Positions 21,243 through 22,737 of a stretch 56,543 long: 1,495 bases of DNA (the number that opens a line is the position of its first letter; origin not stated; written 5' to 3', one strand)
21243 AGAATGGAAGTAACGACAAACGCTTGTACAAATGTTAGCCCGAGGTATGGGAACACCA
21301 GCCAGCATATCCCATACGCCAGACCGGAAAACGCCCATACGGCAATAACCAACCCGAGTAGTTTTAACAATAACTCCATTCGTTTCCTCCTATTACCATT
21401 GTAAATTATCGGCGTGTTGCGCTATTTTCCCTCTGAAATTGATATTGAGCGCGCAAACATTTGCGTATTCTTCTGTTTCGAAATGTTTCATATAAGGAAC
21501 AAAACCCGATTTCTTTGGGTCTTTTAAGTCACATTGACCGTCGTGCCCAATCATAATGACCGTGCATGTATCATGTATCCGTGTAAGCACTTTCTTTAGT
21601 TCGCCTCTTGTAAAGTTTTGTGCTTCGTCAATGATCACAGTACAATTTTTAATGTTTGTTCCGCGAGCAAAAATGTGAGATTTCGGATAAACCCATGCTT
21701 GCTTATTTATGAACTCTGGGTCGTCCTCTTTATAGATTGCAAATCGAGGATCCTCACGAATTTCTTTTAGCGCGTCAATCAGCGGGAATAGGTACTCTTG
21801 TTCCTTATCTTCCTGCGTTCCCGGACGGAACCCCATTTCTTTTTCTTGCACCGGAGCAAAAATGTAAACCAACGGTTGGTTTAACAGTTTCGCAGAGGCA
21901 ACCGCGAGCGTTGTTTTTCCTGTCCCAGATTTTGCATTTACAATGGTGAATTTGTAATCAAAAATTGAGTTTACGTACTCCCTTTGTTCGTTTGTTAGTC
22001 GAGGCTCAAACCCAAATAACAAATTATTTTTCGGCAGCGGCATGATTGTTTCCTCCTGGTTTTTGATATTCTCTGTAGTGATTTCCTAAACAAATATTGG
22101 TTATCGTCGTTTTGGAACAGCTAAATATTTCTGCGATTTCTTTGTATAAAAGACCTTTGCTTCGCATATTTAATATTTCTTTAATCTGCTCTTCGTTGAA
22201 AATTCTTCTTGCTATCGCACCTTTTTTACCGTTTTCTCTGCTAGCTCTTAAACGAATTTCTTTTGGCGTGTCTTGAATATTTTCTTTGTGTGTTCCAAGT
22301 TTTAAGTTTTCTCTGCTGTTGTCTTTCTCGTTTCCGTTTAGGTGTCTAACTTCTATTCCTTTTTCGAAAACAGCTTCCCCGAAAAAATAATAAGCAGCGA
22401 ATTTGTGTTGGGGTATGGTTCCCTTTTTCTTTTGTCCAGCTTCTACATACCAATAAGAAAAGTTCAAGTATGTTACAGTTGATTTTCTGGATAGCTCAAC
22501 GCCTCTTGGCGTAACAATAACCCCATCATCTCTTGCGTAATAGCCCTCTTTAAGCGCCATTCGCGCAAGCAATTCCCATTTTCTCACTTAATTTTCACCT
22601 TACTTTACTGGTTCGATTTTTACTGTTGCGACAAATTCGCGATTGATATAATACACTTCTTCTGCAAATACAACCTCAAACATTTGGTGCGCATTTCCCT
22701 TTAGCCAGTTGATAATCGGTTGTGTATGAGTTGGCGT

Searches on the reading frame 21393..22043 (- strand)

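Call 58: search_protein_families(library=pfam, proteins=[window:21393-22043:-], max_evalue=0.01)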
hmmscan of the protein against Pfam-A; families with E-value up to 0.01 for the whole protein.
window:21393-22043:- (216 aa): 7 families
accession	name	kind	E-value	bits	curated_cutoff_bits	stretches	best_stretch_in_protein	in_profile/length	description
PF02562.22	PhoH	-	2.8e-29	102.5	27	1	17-200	6-187/205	PhoH-like protein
PF13604.12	AAA_30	-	1.4e-07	31.9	27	0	16-55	2-43/191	AAA domain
PF13245.12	AAA_19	-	3.1e-06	27.9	25.1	0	129-170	87-128/134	AAA domain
PF13401.12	AAA_22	-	6.1e-06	27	27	1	31-167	6-123/130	AAA domain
PF01656.29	CbiA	-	0.00035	21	25.4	1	33-56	2-25/125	CobQ/CobB/MinD/ParA nucleotide binding domain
PF00270.35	DEAD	-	0.0004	20.6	26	0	18-66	2-55/167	DEAD/DEAH box helicase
PF01443.25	Viral_helicase1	-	0.0073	16.6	21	0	99-183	26-113/228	Viral superfamily 1 RNA helicase core domain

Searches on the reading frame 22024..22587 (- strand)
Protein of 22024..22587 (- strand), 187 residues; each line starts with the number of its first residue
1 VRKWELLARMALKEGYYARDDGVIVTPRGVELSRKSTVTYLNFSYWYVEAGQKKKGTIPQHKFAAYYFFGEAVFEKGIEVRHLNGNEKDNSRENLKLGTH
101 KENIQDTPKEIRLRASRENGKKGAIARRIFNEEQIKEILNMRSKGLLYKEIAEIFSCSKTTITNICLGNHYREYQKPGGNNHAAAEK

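Call 58: search_protein_families(library=pfam, proteins=[window:22024-22587:-], max_evalue=0.01)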
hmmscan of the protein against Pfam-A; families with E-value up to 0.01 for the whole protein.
window:22024-22587:- (187 aa): 4 families
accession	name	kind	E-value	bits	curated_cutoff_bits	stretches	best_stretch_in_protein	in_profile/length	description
PF13392.12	HNH_3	-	4.5e-09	36.2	24.8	1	61-103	4-44/46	HNH endonuclease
PF02796.21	HTH_7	-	8.5e-05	23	23.8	1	128-162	4-38/45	Helix-turn-helix domain of resolvase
PF00196.25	GerE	-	0.003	17.6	23.5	1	136-163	8-35/57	Bacterial regulatory proteins, luxR family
PF13936.12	HTH_38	-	0.0099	16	27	0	133-164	8-39/44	Helix-turn-helix domain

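Call 81: search_solved_structures(query=window:22024-22587:-, max_evalue=1)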
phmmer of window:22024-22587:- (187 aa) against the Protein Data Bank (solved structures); distinct sequences matched with E-value up to 1: 3.
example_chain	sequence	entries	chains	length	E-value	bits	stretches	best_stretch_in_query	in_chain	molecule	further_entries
1u3e_M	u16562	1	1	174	0.023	17.7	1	55-116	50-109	HNH homing endonuclease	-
8hno_A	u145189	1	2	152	0.72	12.9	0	129-163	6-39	Archaeal transcription regulator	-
8hnp_A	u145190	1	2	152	0.74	12.8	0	129-163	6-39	Archaeal transcription regulator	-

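Call 91: find_related_loci(query=window:22024-22587:-, collection=viral_contigs, flank=4000)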
Query window:22024-22587:- (187 aa) in viral_contigs; peptide patterns used: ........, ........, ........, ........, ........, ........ (x = any residue, [..] = any of these).
22 stretches matched a pattern; 3 encode a relative of the query (tblastn E <= 1e-3); 3 distinct loci.
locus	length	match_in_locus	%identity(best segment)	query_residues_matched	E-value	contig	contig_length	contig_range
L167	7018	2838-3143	36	61-165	9e-13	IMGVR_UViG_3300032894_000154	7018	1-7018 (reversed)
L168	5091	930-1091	39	79-121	4e-6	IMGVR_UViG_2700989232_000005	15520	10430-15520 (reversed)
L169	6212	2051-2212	37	79-121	3e-5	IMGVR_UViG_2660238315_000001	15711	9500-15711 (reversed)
